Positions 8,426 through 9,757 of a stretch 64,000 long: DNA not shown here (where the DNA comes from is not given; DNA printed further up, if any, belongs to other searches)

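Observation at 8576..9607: The cargo O-methyltransferase looks bacterial-type (possible horizontally acquired gene)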

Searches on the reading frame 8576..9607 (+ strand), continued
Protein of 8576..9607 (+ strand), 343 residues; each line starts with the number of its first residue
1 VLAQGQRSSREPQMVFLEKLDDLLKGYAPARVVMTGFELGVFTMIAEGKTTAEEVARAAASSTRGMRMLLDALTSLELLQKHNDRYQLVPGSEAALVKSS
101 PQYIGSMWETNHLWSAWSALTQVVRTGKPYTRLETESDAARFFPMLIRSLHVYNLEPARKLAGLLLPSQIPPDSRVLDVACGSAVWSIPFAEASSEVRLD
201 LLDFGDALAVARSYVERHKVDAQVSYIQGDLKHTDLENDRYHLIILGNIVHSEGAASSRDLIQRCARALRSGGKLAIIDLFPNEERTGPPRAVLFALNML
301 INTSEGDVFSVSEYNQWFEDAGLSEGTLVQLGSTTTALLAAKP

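Call 65: list_cluster_members(proteins=[P0207, P0208, P0209, P0210, P0211, P0213, P0214, P0215, P0216, P0217])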
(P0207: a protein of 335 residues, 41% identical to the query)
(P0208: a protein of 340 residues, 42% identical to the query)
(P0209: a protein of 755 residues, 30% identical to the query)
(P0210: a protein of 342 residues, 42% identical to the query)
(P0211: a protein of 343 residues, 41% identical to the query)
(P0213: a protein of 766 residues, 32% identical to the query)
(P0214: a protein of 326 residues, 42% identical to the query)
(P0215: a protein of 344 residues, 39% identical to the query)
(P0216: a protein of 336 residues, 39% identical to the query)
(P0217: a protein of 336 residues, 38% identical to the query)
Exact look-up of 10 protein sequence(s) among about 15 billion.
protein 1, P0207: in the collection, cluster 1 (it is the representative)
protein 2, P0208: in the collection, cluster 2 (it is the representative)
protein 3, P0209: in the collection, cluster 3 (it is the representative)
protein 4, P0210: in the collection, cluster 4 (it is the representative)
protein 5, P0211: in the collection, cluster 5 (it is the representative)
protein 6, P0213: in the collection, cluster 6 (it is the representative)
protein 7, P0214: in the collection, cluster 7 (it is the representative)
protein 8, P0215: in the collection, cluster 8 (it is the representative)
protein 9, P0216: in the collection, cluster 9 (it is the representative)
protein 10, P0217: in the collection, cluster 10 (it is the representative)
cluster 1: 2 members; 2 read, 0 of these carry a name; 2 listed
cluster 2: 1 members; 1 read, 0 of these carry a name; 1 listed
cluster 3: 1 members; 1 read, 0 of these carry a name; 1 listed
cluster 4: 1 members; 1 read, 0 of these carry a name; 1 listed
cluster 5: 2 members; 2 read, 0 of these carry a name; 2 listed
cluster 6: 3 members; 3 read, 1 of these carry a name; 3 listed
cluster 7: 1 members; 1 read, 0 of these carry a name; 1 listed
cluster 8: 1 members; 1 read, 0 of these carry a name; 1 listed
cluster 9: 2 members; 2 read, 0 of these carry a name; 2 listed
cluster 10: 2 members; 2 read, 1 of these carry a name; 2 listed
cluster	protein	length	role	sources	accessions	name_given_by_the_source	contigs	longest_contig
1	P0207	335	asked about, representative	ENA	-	-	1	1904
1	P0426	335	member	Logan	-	-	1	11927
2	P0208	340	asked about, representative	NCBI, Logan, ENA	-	-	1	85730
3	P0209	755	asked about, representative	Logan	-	-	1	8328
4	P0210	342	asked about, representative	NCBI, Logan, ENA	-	-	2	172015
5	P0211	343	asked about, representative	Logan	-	-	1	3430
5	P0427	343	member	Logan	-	-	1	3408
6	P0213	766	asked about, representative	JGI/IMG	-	-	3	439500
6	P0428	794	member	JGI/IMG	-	ubiquinone/menaquinone biosynthesis C-methylase UbiE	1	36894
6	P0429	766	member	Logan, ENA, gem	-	-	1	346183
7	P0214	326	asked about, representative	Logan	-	-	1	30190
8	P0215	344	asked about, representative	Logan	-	-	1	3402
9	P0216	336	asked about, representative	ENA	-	-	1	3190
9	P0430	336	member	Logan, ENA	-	-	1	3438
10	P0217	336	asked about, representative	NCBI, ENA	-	-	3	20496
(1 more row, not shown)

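Call 73: predict_structure(alignment_id=A1)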
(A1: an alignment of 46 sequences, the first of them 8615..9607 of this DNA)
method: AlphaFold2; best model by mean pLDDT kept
length: 330 residues; sequences in the alignment: 46
mean_pLDDT: 94.0   pTM: 0.89
mean pLDDT of the five models: 94.0, 93.3, 92.9, 92.0, 91.9
residues with pLDDT >= 90: 267; 70-90: 63; 50-70: 0; < 50: 0
segments of 3 or more residues with pLDDT < 50: none
pLDDT, mean of each block of 10 residues (from residue 1): 85 89 96 98 98 98 98 95 93 89 93 91 78 90 97 92 96 98 97 93 97 93 97 87 95 98 96 95 93 95 98 96 96
secondary structure, 60 per line:
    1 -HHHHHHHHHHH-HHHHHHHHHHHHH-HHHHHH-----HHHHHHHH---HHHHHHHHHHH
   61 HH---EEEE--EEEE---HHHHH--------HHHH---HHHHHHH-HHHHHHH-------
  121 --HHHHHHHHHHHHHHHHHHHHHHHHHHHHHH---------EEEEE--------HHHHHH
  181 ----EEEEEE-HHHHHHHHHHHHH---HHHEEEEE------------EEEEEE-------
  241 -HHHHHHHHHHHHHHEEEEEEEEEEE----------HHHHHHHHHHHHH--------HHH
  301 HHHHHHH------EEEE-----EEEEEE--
elements in order: H2-12 H14-26 H28-33 H39-46 H50-62 E66-69 E72-75 H79-83 H92-95 H99-105 H107-113 H123-152 E162-166 H175-180 E185-190 H192-204 E211-215 E228-233 H242-255 E256-266 H277-289 H298-307 E314-317 E323-328
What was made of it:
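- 8615..9607 (+): Coding sequence of the family-2 SAM-dependent methyltransferase (330 aa; BAM81745.1 'similar to C-methyltransferase'). AF2 model pLDDT 94 (call 73).
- On O-methyltransferase family 2 (Pfam PF00891 Methyltransf_2 with PF08100 Dimerisation): The AF2 model shows helices followed by a beta-hairpin over residues 2-75 (call 73).
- The AF2 model has pLDDT 94 and pTM 0.89 (call 73).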

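Call 75: fold_search(model_id=the predicted structure, library=pdb)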
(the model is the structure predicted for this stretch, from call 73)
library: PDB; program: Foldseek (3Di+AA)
matches with E <= 10: 1990; with E <= 0.001: 1464
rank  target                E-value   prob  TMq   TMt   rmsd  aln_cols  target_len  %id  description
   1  8tji_B                3.4e-26  1.00  0.87  0.89   2.9       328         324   21  SAM-dependent methyltransferase RedM, apo (released 2023-12-13)
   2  2r3s_B                7.9e-26  1.00  0.84  0.85   3.1       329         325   26  CRYSTAL STRUCTURE OF A PUTATIVE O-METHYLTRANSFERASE (NPUN_R0239) FROM NOSTOC PUNCTIFORME PCC 73102 AT 2.15 A RESOLUTIO (released 2007-09-11)
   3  8tjj_B                8.3e-26  1.00  0.84  0.86   3.1       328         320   21  SAM-dependent methyltransferase RedM bound to SAM (released 2023-12-13)
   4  8tjj_D                1.0e-25  1.00  0.86  0.86   3.6       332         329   22  SAM-dependent methyltransferase RedM bound to SAM (released 2023-12-13)
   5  8tjk_A                1.5e-25  1.00  0.87  0.89   3.0       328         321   22  SAM-dependent methyltransferase RedM bound to SAH (released 2023-12-13)
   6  8tjj_A                2.6e-25  1.00  0.87  0.90   2.6       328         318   22  SAM-dependent methyltransferase RedM bound to SAM (released 2023-12-13)
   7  2r3s_A                3.2e-25  1.00  0.83  0.83   3.4       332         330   26  CRYSTAL STRUCTURE OF A PUTATIVE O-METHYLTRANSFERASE (NPUN_R0239) FROM NOSTOC PUNCTIFORME PCC 73102 AT 2.15 A RESOLUTIO (released 2007-09-11)
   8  8tjj_C                4.2e-25  1.00  0.85  0.85   3.4       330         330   22  SAM-dependent methyltransferase RedM bound to SAM (released 2023-12-13)
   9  7wdq_A                4.5e-25  1.00  0.78  0.77   4.1       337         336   22  DsyB in complex with SAM (released 2022-06-01)
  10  4a6d                  7.9e-25  1.00  0.84  0.80   3.3       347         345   22  Crystal structure of human N-acetylserotonin methyltransferase (ASMT) in complex with SAM (released 2012-11-07)
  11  8tjk_B                2.0e-24  1.00  0.85  0.90   2.8       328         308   21  SAM-dependent methyltransferase RedM bound to SAH (released 2023-12-13)
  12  8tji_A                3.0e-24  1.00  0.84  0.90   2.6       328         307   21  SAM-dependent methyltransferase RedM, apo (released 2023-12-13)
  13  7ux6_B                8.3e-24  1.00  0.89  0.83   2.9       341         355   27  Crystal structure of MfnG, an L- and D-tyrosine O-methyltransferase from the marformycin biosynthesis pathway of Strep (released 2022-10-12)
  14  3mcz_B                8.8e-24  1.00  0.82  0.82   3.3       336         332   21  The Structure of an O-methyltransferase family protein from Burkholderia thailandensis. (released 2010-05-26)
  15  7ux6_A                1.2e-23  1.00  0.87  0.82   3.0       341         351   26  Crystal structure of MfnG, an L- and D-tyrosine O-methyltransferase from the marformycin biosynthesis pathway of Strep (released 2022-10-12)
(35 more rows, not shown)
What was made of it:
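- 8615..9607 (+): Foldseek TM 0.84-0.89 to RedM, 2r3s, MfnG and ASMT (call 75).
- On O-methyltransferase family 2 (Pfam PF00891 Methyltransf_2 with PF08100 Dimerisation): Full-length Foldseek matches at TM 0.84-0.89 to RedM, 2r3s, MfnG and ASMT (call 75).
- Foldseek against the PDB gives full-length matches at TM 0.84-0.89 to RedM, 2r3s, MfnG, PigF, DsyB and human ASMT (call 75).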

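Call 78: search_protein_families(library=ncbifam, proteins=[window:8615-9607:+], max_evalue=0.001)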
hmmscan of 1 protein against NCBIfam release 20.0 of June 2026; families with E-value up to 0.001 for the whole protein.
window:8615-9607:+ (330 aa): 16 families
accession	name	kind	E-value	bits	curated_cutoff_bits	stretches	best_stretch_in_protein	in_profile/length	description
TIGR03533.1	L3_gln_methyl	equivalog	1.6e-09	37.6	229.7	1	161-232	123-194/284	50S ribosomal protein L3 N(5)-glutamine methyltransferase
NF001244.0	PRK00216.1-5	equivalog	1.9e-08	33.9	216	1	159-272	48-161/236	bifunctional demethylmenaquinone methyltransferase/2-methoxy-6-polyprenyl-1,4-benzoquinol methylase UbiE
NF043040.1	corrin_prot_MT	hypoth_equivalog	1.4e-07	31.2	180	1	156-269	37-152/216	corrinoid protein-associated methyltransferase CpaM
TIGR01983.1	UbiG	equivalog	3e-07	30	102.95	1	160-264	50-151/228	bifunctional 2-polyprenyl-6-hydroxyphenol methylase/3-demethylubiquinol 3-O-methyltransferase UbiG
TIGR02716.1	C20_methyl_CrtF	equivalog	3.1e-07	29.8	276.1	1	20-269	7-257/306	bacteriochlorophyllide d C-20 methyltransferase BchU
TIGR01934.1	MenG_MenH_UbiE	subfamily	4.5e-07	29.4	158.35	1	159-275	39-152/223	ubiquinone/menaquinone biosynthesis methyltransferase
NF053543.1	FlxJ_fam_MTase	equivalog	4.7e-07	29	560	0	161-285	179-304/352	FlxJ family methyltransferase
NF007023.0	PRK09489.1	equivalog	7e-07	28.7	295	1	160-265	197-302/342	16S rRNA (guanine(1207)-N(2))-methyltransferase RsmC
NF041820.1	daptide_MTase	equivalog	1.7e-06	27.7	175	1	161-276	38-154/243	daptide-type RiPP biosynthesis methyltransferase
NF001243.0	PRK00216.1-4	equivalog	3.8e-06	26.4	235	1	157-266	45-153/237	demethylmenaquinone methyltransferase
TIGR02072.1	BioC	equivalog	5.6e-06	26.3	184.95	1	159-264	34-132/244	malonyl-ACP O-methyltransferase BioC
TIGR02752.1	MenG_heptapren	equivalog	1.1e-05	25.1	419.85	1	161-266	47-151/231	demethylmenaquinone methyltransferase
TIGR00536.1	hemK_fam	subfamily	5.3e-05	22.4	115.5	1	159-232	114-187/286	HemK family protein methyltransferase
NF045667.1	MTase_DVU1556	equivalog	5.6e-05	22.7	155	1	156-310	19-160/213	DVU_1556 family methyltransferase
NF050150.1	RiPP_MTase_ApyS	equivalog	0.0003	20.1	400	0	9-221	7-204/323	RiPP biosynthesis methyltransferase ApyS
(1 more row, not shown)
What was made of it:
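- On BchU-type C-methyltransferase (NCBIfam TIGR02716): 29.8 bits against a cut-off of 276.1 (call 78).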

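Call 79: find_related_loci(query=A1, collection=metagenome_contigs, flank=4000)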
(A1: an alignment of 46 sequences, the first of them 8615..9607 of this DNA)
Query A1 (330 aa) in metagenome_contigs; peptide patterns used: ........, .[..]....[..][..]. (x = any residue, [..] = any of these).
149 stretches matched a pattern; 107 encode a relative of the query (tblastn E <= 1e-3); the best 80 are kept; 80 distinct loci.
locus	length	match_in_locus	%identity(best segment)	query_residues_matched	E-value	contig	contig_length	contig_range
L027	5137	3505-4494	99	1-330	0e+0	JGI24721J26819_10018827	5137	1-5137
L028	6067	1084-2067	49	2-329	2e-102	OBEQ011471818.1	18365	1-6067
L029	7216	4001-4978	47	4-329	4e-99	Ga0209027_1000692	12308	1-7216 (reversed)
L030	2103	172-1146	47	5-329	3e-104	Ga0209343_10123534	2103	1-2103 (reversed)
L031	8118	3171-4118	49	14-329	9e-99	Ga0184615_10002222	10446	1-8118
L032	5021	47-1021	47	5-329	2e-98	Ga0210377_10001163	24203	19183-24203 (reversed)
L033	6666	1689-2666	46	5-330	6e-98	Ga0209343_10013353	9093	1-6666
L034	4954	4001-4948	47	14-329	2e-97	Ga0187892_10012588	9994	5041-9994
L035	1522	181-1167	45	1-329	5e-104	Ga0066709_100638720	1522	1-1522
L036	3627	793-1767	46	5-329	5e-98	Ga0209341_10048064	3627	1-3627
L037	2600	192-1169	45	5-330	1e-99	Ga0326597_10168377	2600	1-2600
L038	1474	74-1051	46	4-329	1e-103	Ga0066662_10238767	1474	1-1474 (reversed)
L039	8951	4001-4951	49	14-330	5e-96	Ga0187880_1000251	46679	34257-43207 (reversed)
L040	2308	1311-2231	49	4-310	5e-100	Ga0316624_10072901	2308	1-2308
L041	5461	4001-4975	47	5-329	2e-96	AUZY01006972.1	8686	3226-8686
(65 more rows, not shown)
